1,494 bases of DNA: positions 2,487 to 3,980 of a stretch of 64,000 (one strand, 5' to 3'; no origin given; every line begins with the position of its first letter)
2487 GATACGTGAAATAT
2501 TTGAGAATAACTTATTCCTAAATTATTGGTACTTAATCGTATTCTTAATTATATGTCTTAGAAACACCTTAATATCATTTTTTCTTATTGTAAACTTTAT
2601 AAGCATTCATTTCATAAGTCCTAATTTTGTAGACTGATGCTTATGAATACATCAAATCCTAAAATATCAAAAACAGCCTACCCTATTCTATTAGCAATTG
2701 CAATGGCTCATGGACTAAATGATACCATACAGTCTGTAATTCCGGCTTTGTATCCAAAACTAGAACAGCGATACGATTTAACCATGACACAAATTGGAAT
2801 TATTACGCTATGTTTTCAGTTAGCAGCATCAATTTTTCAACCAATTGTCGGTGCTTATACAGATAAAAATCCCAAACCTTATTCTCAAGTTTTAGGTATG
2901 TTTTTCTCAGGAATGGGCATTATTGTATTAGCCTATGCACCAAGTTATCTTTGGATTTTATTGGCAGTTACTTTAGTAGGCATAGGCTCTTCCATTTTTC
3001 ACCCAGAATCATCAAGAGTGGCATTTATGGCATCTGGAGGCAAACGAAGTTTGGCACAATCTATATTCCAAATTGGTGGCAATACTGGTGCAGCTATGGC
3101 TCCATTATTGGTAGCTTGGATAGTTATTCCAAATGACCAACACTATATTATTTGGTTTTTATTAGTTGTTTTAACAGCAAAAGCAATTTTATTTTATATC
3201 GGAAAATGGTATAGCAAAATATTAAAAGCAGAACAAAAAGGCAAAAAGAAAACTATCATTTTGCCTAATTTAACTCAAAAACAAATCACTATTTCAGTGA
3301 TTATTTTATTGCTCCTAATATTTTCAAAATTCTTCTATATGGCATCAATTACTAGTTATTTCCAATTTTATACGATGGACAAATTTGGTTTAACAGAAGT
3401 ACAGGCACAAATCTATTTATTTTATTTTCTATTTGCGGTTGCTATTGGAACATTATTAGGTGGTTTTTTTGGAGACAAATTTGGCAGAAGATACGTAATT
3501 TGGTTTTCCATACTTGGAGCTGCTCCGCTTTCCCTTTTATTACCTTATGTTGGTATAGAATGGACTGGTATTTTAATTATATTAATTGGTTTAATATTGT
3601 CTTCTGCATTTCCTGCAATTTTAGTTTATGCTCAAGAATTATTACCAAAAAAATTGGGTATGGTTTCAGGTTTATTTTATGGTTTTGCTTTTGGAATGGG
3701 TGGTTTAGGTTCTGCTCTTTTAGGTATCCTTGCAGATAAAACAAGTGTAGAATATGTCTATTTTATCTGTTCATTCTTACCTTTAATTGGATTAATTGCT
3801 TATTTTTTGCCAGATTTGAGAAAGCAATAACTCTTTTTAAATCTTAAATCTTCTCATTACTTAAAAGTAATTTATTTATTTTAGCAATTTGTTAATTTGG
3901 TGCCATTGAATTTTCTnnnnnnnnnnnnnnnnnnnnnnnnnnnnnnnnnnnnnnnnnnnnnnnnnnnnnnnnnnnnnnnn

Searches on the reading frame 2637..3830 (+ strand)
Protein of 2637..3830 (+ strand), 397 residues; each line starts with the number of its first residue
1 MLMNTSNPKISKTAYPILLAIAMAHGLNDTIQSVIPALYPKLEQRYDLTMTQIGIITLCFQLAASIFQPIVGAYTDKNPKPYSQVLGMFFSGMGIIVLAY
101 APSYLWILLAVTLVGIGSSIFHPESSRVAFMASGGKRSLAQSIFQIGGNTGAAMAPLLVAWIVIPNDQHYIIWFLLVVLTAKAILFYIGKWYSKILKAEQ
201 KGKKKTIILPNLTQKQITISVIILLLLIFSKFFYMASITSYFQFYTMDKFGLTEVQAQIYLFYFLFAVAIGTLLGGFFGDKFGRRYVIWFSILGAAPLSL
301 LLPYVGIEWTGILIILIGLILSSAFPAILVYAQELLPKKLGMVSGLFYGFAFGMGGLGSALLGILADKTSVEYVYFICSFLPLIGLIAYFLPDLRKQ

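Call 3: search_protein_families(library=pfam, proteins=[window:2637-3830:+], max_evalue=0.1)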
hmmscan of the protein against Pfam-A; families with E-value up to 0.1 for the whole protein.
window:2637-3830:+ (397 aa): 3 families
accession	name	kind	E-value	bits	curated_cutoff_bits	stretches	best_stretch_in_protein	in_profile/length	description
PF07690.21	MFS_1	-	1.7e-49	169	33.4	2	23-355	3-342/347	Major Facilitator Superfamily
PF03137.26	OATP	-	5.8e-05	22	25.8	1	30-100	15-85/545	Organic Anion Transporter Polypeptide (OATP) family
PF06612.16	DUF1146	-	0.0026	18.1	25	1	248-278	17-47/48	Protein of unknown function (DUF1146)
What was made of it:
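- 2637..3830 (+): MFS transporter located 86 nt upstream of TM410 on the same strand. It occupies the position that a GT2 holds in relatives. Pfam MFS_1 1.7e-49 (call 3).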

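Call 4: search_protein_families(library=ncbifam, proteins=[window:2637-3830:+], max_evalue=0.1)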
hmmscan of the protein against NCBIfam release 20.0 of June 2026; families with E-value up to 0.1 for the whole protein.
window:2637-3830:+ (397 aa): 17 families
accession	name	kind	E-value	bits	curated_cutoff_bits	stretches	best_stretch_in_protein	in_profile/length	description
TIGR00881.1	2A0104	subfamily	5.6e-19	68.4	407.75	1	38-370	17-374/379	phosphoglycerate transporter protein PgtP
TIGR00893.1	2A0114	subfamily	6.6e-11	41.8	395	2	239-390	13-167/399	D-galactonate transporter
TIGR00900.1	2A0121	subfamily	2.2e-09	37.1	319.6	2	138-368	130-362/364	H+ Antiporter protein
TIGR00891.1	2A0112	subfamily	2.8e-09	36.5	552.9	2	38-205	34-203/405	sialate:H+ symport family MFS transporter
TIGR00886.1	2A0108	subfamily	1.7e-08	34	311.7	1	34-307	19-313/368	NarK family nitrate/nitrite MFS transporter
TIGR00895.1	2A0115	subfamily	1.4e-07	30.8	418.55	2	221-386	18-185/398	aromatic acid/H+ symport family MFS transporter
NF008586.0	PRK11551.1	equivalog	8.4e-06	25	410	1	249-393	44-192/406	3-(3-hydroxy-phenyl)propionate transporter MhpT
TIGR00890.1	2A0111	subfamily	9.7e-06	24.7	374.85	1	37-386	24-375/377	oxalate/formate antiport family MFS transporter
TIGR00880.1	2_A_01_02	superfamily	1.7e-05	25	131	1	58-187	5-135/141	multidrug resistance protein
NF003024.0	PRK03893.1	subfamily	8.6e-05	21.5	604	1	214-365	271-422/497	sialate:H+ symport family MFS transporter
TIGR00898.1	2A0119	subfamily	0.00081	18.3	550.75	1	204-393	312-497/506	cation transport protein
NF038246.1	bile_salt_MFS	equivalog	0.0031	16.4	400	1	31-385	21-396/408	conjugated bile salt MFS transporter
NF049980.1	SfMCT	equivalog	0.015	14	320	1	42-379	28-376/378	L-lactate MFS transporter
TIGR00805.1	oat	subfamily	0.017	13.1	280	1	17-99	34-116/639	OAT family organic anion transporter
NF000025.1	MFS_efflux_tcmA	exception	0.025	13.3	999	1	262-388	68-196/538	tetracenomycin C efflux MFS transporter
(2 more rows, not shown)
